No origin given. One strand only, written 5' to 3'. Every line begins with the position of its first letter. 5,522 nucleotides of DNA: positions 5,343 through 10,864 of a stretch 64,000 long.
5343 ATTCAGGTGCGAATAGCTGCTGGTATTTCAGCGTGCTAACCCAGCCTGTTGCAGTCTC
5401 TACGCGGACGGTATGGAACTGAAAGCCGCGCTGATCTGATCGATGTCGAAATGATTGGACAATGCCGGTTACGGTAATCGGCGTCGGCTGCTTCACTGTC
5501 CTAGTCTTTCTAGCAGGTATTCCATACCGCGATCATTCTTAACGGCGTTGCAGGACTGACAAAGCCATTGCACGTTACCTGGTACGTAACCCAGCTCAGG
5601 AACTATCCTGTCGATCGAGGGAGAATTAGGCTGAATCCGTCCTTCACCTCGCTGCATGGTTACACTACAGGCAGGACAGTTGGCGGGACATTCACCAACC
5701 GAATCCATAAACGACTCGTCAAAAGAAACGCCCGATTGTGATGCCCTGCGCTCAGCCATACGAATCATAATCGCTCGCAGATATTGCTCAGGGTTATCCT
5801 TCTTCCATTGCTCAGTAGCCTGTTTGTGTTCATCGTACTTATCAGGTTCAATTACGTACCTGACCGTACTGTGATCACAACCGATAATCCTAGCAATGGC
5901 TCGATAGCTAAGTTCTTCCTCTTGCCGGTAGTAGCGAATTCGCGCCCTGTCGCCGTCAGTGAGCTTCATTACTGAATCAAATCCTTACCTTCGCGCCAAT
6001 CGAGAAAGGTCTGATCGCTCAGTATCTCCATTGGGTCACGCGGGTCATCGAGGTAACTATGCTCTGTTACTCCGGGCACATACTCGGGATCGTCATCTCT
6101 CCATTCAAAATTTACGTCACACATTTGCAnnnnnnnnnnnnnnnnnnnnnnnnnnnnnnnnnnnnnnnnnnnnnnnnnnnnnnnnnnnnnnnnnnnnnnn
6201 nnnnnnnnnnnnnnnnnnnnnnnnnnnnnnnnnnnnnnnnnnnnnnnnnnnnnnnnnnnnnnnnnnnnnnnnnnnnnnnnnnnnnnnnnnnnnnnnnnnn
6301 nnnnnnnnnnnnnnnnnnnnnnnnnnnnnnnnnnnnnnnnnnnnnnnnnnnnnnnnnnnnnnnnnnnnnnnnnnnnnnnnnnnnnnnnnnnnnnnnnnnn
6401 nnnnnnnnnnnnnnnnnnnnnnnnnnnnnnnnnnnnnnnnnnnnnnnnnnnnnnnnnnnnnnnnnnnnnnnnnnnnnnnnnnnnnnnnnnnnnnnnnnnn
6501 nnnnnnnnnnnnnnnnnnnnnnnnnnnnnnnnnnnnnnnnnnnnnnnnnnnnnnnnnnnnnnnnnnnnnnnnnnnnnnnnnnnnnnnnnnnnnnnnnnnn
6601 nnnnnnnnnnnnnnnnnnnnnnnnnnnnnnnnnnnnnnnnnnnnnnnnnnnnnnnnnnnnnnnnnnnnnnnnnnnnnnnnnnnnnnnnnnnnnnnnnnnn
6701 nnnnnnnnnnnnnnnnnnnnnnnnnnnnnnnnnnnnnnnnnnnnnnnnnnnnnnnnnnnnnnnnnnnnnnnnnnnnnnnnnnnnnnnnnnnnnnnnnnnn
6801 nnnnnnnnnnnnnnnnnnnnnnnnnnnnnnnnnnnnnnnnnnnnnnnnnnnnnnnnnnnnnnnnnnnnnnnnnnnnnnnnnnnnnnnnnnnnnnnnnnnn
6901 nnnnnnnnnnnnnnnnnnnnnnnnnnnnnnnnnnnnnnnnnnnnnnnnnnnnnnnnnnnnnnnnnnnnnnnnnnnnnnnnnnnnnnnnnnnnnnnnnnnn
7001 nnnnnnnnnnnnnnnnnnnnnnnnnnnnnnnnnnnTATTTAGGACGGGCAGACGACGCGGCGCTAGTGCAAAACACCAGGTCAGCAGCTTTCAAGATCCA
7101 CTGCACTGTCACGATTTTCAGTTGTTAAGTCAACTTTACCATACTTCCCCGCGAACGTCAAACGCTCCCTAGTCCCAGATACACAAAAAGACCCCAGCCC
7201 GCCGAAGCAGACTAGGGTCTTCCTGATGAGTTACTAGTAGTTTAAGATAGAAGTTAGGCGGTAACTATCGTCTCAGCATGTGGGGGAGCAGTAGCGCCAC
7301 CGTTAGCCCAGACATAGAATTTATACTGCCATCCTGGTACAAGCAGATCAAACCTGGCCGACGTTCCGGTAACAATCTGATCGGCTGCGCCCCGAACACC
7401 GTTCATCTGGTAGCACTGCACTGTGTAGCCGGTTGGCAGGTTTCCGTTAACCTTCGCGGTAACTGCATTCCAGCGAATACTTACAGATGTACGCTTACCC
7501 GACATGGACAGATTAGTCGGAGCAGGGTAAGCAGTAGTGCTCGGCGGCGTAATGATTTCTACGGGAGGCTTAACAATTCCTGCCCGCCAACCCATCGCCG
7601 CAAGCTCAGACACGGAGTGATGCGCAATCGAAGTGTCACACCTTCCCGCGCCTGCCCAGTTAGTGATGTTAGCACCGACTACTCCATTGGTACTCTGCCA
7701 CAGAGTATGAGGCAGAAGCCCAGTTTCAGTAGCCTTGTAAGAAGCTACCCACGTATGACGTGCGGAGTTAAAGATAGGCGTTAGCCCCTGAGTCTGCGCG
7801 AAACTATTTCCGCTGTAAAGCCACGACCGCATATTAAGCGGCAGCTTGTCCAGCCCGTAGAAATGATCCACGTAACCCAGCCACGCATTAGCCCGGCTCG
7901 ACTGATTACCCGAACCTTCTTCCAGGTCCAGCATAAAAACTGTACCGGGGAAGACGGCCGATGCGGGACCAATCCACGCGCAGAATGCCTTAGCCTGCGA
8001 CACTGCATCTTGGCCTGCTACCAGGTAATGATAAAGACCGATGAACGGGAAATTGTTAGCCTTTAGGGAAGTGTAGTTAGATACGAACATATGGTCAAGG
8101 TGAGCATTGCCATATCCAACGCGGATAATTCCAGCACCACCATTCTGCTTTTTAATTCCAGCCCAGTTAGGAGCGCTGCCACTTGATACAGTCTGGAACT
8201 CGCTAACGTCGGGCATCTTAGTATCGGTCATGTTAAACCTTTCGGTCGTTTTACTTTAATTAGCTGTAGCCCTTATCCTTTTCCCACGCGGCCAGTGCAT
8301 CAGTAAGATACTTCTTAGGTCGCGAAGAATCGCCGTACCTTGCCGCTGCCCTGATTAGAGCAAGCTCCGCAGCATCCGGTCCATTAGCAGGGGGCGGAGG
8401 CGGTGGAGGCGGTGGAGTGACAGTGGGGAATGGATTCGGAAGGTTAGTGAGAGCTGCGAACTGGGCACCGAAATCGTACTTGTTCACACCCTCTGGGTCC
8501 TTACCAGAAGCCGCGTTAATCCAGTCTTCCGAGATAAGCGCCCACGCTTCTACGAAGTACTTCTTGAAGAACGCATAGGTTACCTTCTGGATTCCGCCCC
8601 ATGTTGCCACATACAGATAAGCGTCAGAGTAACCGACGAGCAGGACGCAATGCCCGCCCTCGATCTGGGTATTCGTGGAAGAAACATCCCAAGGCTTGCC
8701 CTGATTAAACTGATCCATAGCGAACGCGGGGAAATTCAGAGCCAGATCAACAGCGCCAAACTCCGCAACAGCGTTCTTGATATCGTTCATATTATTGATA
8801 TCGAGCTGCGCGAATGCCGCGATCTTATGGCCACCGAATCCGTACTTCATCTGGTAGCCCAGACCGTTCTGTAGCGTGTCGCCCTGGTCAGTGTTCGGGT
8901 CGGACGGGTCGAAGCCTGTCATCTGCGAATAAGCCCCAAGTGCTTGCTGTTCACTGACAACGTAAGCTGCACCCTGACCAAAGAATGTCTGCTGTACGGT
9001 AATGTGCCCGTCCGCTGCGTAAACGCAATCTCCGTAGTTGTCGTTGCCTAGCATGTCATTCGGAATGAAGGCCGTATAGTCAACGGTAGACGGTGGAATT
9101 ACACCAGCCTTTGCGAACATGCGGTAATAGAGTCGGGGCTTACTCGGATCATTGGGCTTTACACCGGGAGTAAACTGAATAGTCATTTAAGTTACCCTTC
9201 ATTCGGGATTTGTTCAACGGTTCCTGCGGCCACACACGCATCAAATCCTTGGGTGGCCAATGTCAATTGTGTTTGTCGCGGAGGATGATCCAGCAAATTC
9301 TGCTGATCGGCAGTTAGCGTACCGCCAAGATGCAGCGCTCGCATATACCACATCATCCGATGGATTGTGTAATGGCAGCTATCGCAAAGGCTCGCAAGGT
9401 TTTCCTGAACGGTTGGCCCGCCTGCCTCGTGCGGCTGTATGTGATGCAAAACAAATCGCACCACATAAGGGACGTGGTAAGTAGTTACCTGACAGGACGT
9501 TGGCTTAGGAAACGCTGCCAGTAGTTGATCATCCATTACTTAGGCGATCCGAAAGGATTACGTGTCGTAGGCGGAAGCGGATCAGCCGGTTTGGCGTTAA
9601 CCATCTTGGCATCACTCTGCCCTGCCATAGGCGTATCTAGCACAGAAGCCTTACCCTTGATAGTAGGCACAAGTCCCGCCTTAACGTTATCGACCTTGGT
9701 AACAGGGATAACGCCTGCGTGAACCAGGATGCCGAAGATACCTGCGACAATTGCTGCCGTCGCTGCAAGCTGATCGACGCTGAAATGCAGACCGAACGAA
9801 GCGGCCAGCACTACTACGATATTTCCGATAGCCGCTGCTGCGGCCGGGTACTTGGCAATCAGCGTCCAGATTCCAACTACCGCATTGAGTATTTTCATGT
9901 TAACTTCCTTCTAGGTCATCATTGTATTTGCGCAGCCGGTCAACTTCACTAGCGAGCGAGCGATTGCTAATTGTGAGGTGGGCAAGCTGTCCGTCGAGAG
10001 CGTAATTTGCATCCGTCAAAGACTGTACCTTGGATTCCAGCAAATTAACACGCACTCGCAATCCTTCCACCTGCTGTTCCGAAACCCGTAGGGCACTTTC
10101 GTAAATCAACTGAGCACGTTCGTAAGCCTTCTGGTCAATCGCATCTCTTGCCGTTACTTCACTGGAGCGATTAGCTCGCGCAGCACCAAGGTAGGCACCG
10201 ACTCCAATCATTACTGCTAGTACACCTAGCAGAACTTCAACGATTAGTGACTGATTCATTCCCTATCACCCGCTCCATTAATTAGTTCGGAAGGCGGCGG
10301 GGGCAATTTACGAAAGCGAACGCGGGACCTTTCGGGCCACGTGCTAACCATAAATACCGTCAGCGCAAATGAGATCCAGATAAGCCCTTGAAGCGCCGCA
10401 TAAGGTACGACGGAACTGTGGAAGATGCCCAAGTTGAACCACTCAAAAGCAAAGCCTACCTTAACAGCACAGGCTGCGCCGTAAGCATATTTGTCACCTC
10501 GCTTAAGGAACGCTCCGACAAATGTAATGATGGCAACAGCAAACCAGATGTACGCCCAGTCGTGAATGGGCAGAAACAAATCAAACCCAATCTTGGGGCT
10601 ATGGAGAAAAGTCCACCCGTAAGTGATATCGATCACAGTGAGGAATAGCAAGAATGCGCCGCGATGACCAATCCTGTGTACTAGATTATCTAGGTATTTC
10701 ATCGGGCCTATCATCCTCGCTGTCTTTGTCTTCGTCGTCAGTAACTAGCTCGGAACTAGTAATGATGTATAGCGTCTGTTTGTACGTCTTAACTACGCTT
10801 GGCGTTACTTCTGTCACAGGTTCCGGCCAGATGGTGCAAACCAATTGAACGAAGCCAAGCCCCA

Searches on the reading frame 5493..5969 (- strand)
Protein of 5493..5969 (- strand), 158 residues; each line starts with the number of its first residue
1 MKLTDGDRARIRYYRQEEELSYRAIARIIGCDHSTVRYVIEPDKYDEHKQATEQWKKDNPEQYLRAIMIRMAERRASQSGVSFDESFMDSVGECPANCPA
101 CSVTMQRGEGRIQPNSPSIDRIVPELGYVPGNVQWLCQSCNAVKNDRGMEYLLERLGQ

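Call 17: search_protein_families(library=pfam, proteins=[window:5493-5969:-], max_evalue=0.01)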
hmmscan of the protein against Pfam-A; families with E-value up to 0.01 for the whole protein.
window:5493-5969:- (158 aa): 2 families
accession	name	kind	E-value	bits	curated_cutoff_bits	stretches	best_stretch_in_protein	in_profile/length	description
PF13936.12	HTH_38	-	1.5e-07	31.5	27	1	2-40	4-41/44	Helix-turn-helix domain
PF13384.12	HTH_23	-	0.0017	18.6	24.6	0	8-38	7-36/50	Homeodomain-like domain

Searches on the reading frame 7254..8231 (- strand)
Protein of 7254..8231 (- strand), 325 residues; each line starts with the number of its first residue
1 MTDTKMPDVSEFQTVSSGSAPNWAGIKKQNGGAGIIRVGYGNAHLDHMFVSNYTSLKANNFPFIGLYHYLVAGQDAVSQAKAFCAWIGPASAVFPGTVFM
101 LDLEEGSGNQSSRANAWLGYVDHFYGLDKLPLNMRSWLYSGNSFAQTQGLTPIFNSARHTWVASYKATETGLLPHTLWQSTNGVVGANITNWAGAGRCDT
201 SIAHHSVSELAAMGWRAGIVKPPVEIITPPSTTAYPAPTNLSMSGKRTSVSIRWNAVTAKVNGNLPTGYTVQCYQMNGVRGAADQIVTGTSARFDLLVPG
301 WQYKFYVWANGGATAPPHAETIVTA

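Call 17: search_protein_families(library=pfam, proteins=[window:7254-8231:-], max_evalue=0.01)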
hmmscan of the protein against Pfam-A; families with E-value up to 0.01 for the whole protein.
window:7254-8231:- (325 aa): 2 families
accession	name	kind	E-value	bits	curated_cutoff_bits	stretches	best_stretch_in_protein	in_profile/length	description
PF01183.26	Glyco_hydro_25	-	1.7e-13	51.7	27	1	8-182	2-173/180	Glycosyl hydrolases family 25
PF00041.27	fn3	-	1.1e-07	32.4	25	1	237-319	2-79/84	Fibronectin type III domain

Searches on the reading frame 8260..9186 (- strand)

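Call 17: search_protein_families(library=pfam, proteins=[window:8260-9186:-], max_evalue=0.01)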
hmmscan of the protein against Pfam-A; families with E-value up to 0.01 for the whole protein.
window:8260-9186:- (308 aa): 0 families

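Call 79: search_protein_families(library=phrogs, proteins=[window:8260-9186:-], max_evalue=0.001)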
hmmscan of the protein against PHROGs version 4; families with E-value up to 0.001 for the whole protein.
window:8260-9186:- (308 aa): 1 family
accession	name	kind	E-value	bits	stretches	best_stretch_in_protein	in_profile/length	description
phrog_19005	-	unknown function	3.4e-36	125.6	1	8-242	6-251/260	-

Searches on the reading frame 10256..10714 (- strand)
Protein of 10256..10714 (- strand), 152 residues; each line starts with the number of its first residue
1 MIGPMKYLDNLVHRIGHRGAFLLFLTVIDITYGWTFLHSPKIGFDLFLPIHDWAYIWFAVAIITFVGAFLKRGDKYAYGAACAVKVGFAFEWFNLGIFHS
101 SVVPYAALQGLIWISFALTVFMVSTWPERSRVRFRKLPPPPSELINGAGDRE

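Call 16: search_protein_families(library=pfam, proteins=[window:10256-10714:-], max_evalue=0.01)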
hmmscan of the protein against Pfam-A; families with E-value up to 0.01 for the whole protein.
window:10256-10714:- (152 aa): 0 families

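Call 79: search_protein_families(library=phrogs, proteins=[window:10256-10714:-], max_evalue=0.001)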
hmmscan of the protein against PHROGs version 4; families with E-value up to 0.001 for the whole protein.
window:10256-10714:- (152 aa): 1 family
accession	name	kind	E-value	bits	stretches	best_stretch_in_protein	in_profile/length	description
phrog_4026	-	tail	1.6e-05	25.6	1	15-125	11-128/149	minor tail protein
